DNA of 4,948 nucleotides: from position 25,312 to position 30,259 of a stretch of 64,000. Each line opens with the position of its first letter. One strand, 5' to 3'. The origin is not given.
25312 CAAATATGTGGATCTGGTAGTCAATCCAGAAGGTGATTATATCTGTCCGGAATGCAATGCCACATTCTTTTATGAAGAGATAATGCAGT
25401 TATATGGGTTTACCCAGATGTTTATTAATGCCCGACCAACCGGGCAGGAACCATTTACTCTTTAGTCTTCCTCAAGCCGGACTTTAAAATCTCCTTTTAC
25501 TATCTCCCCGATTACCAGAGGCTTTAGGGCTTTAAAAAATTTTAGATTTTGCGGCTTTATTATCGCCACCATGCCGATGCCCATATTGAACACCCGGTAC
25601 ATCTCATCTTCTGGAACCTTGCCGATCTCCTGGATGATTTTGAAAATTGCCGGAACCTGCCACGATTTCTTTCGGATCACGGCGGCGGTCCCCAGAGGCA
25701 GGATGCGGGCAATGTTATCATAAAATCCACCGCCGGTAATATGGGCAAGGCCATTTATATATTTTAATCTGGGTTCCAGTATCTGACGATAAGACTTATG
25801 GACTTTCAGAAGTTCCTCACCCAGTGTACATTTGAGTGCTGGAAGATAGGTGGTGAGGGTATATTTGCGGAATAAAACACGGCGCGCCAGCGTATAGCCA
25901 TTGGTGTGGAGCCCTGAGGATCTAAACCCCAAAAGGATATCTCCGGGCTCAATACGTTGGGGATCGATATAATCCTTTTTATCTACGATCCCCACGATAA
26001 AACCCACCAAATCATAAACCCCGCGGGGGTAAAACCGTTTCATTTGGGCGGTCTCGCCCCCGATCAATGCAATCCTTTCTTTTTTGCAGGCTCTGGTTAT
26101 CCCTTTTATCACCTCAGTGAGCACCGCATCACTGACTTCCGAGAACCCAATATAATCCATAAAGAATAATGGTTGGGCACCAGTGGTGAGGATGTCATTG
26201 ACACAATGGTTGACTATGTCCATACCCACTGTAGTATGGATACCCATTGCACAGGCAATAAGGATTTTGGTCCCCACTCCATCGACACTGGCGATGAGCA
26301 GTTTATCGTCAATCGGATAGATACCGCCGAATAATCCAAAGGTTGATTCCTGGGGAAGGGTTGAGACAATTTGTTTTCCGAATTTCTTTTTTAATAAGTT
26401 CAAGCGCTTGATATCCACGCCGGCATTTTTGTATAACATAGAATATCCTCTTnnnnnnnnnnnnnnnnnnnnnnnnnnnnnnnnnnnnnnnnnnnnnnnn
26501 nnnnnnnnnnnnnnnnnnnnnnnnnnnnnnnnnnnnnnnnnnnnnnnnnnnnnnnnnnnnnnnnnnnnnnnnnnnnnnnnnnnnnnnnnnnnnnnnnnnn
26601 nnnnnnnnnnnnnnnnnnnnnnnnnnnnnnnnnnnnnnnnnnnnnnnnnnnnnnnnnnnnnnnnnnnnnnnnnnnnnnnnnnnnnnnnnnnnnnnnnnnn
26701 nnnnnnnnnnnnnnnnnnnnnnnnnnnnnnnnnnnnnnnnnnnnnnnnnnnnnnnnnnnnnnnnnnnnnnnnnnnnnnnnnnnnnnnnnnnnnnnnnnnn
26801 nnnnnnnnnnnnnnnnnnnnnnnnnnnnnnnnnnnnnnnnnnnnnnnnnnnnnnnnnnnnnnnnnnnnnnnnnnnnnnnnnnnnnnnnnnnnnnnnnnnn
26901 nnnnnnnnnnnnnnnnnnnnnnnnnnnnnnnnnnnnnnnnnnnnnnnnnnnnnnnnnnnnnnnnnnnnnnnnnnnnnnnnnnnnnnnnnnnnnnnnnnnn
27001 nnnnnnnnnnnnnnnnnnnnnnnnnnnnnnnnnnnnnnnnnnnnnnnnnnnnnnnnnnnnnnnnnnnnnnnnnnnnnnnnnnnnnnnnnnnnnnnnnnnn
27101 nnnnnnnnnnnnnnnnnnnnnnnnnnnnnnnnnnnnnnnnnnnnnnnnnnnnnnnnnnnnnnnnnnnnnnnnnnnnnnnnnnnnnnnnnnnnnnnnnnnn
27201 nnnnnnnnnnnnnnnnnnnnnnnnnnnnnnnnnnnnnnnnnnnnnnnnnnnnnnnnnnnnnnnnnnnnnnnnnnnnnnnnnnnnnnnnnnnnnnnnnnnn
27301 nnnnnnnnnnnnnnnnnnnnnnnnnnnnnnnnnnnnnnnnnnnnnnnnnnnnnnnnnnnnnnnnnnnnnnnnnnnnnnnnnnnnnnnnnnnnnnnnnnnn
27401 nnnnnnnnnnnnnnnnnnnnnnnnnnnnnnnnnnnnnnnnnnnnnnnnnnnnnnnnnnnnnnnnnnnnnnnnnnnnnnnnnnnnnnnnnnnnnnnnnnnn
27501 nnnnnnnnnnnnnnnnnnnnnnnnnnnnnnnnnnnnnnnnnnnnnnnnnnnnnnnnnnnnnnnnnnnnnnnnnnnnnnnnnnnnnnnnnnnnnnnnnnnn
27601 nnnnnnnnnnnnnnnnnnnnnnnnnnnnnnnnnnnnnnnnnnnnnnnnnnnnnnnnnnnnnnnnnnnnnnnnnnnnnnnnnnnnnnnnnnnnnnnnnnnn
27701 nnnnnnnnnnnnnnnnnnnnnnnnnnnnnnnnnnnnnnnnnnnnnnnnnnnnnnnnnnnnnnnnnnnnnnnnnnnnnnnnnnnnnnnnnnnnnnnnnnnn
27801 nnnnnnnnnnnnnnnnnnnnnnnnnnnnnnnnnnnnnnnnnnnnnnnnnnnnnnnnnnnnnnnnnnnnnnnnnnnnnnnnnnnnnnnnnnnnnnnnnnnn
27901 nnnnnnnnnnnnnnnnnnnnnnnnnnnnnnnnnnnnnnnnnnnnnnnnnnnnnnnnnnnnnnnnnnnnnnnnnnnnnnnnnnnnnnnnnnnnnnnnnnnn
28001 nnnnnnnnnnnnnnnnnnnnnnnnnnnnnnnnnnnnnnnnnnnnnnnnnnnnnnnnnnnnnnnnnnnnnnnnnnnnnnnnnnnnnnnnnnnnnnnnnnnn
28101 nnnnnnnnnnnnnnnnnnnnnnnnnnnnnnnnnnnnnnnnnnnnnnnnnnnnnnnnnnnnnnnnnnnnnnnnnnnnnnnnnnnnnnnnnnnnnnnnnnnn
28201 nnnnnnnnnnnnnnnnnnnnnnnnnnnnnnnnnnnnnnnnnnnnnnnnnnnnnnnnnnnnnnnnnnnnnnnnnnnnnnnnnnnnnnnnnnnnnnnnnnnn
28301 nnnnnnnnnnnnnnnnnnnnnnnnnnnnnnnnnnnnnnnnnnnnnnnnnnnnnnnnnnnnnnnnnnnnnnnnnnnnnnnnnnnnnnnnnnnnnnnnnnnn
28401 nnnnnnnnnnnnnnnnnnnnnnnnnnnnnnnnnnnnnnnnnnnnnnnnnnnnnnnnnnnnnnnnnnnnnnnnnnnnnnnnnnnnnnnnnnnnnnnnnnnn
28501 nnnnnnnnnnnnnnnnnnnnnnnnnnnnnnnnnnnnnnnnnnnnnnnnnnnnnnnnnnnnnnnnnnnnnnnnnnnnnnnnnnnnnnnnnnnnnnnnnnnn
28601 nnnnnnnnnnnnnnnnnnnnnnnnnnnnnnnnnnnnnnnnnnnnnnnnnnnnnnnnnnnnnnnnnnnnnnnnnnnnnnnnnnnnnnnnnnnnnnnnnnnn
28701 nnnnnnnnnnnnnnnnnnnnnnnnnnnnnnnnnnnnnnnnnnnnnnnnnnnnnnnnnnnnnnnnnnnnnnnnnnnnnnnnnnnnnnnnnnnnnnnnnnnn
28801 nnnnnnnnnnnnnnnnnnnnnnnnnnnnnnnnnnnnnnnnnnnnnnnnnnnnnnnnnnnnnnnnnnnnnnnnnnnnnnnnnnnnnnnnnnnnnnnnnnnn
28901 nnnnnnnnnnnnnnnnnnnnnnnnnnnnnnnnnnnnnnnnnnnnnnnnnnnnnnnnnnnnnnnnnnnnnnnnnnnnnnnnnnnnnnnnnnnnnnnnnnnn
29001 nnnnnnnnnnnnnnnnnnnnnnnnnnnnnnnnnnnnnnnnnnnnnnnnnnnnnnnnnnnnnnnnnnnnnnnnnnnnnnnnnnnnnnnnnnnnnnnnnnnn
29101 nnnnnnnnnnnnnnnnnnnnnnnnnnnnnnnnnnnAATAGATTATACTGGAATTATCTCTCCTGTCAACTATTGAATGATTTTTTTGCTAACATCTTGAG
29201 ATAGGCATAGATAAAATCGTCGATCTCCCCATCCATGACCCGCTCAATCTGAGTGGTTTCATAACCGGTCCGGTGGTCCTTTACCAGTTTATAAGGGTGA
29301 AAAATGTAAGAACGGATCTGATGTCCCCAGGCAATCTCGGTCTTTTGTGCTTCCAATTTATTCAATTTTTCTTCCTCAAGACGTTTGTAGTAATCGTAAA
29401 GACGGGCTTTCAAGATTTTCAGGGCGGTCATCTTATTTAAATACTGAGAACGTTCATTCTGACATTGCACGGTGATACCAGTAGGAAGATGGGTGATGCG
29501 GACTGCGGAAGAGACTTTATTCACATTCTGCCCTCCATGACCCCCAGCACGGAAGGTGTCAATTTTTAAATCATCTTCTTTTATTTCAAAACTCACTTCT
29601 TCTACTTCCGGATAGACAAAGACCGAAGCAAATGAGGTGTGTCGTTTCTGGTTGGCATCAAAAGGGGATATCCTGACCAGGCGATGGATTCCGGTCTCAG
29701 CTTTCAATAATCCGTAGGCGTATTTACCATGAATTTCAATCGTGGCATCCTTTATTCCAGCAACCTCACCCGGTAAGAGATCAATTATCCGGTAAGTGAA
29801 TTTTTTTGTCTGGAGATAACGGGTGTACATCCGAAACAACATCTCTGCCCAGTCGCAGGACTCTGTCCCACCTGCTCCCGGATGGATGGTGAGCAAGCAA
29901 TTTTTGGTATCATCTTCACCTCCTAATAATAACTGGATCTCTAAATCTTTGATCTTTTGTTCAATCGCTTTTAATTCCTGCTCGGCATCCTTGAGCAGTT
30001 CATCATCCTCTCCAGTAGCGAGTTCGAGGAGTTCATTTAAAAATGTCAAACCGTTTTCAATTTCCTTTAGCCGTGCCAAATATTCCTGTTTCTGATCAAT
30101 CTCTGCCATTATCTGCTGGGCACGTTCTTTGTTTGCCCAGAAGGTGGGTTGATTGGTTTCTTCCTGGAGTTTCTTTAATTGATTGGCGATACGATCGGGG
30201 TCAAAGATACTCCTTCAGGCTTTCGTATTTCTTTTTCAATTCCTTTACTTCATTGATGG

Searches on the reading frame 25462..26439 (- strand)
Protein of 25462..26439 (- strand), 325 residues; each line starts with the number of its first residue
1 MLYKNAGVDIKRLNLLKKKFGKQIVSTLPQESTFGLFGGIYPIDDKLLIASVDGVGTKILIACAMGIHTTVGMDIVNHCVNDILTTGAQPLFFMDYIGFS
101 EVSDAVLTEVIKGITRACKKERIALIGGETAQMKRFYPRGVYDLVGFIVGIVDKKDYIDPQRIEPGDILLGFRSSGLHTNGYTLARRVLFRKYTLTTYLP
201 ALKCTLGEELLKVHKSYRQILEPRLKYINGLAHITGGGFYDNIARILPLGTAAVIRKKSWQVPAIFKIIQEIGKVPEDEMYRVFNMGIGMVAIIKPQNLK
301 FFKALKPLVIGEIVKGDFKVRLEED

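Call 44: search_protein_families(library=pfam, proteins=[window:25462-26439:-], max_evalue=0.00001)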
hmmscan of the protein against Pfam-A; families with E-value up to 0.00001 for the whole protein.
window:25462-26439:- (325 aa): 2 families
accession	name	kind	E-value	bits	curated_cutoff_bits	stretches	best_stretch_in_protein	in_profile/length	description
PF00586.29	AIRS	-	9.6e-21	74.7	24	1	43-152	9-112/112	AIR synthase related protein, N-terminal domain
PF02769.27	AIRS_C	-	5.8e-20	72.5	23.1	1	164-320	1-153/156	AIR synthase related protein, C-terminal domain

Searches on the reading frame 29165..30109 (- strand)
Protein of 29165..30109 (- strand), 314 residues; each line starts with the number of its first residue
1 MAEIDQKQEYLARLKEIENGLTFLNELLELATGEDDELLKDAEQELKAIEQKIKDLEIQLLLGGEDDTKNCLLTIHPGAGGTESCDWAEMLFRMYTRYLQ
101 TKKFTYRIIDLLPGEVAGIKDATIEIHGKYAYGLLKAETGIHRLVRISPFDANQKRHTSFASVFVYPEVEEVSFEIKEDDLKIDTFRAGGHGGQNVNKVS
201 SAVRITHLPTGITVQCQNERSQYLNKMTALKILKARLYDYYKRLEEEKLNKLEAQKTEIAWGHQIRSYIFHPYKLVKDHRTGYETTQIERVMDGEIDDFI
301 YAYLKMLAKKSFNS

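Call 44: search_protein_families(library=pfam, proteins=[window:29165-30109:-], max_evalue=0.00001)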
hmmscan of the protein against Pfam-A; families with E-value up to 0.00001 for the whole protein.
window:29165-30109:- (314 aa): 2 families
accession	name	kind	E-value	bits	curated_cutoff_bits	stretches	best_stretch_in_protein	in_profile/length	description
PF03462.23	PCRF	-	1.6e-51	175.3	24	1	3-163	30-194/194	PCRF domain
PF00472.26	RF-1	-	1.8e-41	141.2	35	1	171-280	2-116/116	RF-1 domain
